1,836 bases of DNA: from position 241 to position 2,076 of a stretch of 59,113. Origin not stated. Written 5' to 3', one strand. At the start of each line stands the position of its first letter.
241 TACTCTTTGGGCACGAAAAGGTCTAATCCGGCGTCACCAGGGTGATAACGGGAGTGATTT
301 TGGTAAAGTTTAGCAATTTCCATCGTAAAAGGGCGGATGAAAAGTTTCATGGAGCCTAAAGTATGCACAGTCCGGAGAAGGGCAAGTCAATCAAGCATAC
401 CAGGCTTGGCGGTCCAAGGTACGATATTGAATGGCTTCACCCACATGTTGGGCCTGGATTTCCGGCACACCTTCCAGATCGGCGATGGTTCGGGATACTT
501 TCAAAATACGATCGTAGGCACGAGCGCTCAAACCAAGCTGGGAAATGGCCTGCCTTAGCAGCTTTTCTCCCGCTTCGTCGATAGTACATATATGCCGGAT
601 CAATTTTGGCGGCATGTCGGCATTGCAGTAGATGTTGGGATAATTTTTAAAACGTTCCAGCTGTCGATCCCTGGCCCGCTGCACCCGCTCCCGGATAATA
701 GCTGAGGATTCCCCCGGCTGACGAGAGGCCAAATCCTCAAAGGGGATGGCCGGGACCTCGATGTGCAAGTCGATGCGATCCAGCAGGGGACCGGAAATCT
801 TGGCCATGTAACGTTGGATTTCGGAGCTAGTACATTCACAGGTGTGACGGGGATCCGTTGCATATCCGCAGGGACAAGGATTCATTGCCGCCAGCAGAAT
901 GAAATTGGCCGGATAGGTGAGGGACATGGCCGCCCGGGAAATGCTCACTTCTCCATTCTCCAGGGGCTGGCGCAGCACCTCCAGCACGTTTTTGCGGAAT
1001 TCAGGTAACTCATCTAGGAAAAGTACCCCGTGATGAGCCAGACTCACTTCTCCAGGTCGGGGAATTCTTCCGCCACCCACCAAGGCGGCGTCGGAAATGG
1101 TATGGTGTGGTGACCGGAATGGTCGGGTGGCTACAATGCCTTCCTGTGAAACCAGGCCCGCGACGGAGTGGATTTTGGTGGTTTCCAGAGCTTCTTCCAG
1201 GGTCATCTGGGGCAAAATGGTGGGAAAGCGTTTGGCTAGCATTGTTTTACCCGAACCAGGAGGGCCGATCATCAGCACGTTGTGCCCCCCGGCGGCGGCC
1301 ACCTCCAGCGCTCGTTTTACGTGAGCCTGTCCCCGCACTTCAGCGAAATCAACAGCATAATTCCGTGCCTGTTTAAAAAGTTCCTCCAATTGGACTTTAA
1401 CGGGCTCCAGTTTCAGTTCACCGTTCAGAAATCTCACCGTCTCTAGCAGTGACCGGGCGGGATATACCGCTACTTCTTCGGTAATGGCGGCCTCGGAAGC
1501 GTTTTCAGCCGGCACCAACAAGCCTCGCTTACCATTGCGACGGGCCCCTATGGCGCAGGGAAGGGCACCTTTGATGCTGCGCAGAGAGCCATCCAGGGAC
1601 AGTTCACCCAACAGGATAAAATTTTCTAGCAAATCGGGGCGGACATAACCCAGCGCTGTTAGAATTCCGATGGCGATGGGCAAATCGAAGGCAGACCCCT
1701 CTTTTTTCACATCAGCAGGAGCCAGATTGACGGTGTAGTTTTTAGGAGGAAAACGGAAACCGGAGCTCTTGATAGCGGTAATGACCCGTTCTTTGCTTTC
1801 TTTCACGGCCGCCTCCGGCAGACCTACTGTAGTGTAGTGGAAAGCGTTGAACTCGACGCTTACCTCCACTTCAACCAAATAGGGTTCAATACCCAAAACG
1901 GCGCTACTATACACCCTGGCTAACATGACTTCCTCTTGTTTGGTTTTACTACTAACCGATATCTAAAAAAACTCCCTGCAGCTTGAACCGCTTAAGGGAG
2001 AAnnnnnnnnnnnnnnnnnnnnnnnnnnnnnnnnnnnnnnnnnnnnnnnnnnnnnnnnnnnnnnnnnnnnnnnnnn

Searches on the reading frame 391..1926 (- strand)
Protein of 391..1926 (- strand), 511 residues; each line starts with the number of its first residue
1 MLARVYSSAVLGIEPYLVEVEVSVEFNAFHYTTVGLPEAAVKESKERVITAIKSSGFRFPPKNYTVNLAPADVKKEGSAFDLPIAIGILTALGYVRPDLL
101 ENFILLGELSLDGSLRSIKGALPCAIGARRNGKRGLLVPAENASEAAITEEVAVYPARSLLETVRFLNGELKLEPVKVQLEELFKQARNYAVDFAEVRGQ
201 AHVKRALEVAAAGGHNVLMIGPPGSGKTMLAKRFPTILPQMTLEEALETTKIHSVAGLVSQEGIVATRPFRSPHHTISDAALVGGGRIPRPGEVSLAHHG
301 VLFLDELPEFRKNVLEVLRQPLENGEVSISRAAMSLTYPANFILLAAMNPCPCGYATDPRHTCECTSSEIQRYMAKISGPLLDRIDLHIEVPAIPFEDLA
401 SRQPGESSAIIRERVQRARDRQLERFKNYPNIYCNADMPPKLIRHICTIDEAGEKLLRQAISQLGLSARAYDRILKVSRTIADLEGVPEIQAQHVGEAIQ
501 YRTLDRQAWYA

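Call 10: find_encoding_contigs(protein=window:391-1926:-, flank=10000, max_places=4)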
Protein window:391-1926:- (511 aa): 6 contigs read that carry it; 4 places shown.
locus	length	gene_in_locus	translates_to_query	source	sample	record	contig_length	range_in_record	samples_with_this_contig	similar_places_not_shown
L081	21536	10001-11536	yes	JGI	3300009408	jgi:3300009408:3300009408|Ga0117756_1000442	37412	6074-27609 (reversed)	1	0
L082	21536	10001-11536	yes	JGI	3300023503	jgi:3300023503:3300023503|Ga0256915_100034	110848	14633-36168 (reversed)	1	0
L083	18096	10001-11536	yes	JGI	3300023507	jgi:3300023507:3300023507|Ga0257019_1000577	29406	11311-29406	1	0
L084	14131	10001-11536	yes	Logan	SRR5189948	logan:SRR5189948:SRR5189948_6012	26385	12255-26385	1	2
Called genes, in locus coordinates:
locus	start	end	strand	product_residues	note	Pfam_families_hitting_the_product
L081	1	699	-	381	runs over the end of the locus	PF20094:GWxTD_dom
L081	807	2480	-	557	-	-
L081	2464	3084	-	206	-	PF04024:PspC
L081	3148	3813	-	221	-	PF01135:PCMT, PF00398:RrnaAD (weak), PF13649:Methyltransf_25 (weak)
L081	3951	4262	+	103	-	PF13744:HTH_37 (faint), PF13560:HTH_31, PF12844:HTH_19, PF01381:HTH_3, PF13443:HTH_26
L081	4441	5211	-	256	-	-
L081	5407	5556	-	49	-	-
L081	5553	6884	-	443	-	PF05195:AMP_N, PF00557:Peptidase_M24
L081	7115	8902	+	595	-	PF04551:GcpE, PF26540:GcpE_C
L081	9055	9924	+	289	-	-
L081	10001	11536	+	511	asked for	PF13541:ChlI, PF00493:MCM, PF01078:Mg_chelatase, PF07728:AAA_5, PF13335:Mg_chelatase_C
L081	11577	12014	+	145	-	PF00692:dUTPase, PF22769:DCD (weak)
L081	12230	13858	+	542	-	PF00118:Cpn60_TCP1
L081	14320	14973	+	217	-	PF02607:B12-binding_2, PF02310:B12-binding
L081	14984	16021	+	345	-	PF01208:URO-D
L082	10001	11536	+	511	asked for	PF13541:ChlI, PF00493:MCM, PF01078:Mg_chelatase, PF07728:AAA_5, PF13335:Mg_chelatase_C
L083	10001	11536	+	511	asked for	PF13541:ChlI, PF00493:MCM, PF01078:Mg_chelatase, PF07728:AAA_5, PF13335:Mg_chelatase_C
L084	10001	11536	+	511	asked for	PF13541:ChlI, PF00493:MCM, PF01078:Mg_chelatase, PF07728:AAA_5, PF13335:Mg_chelatase_C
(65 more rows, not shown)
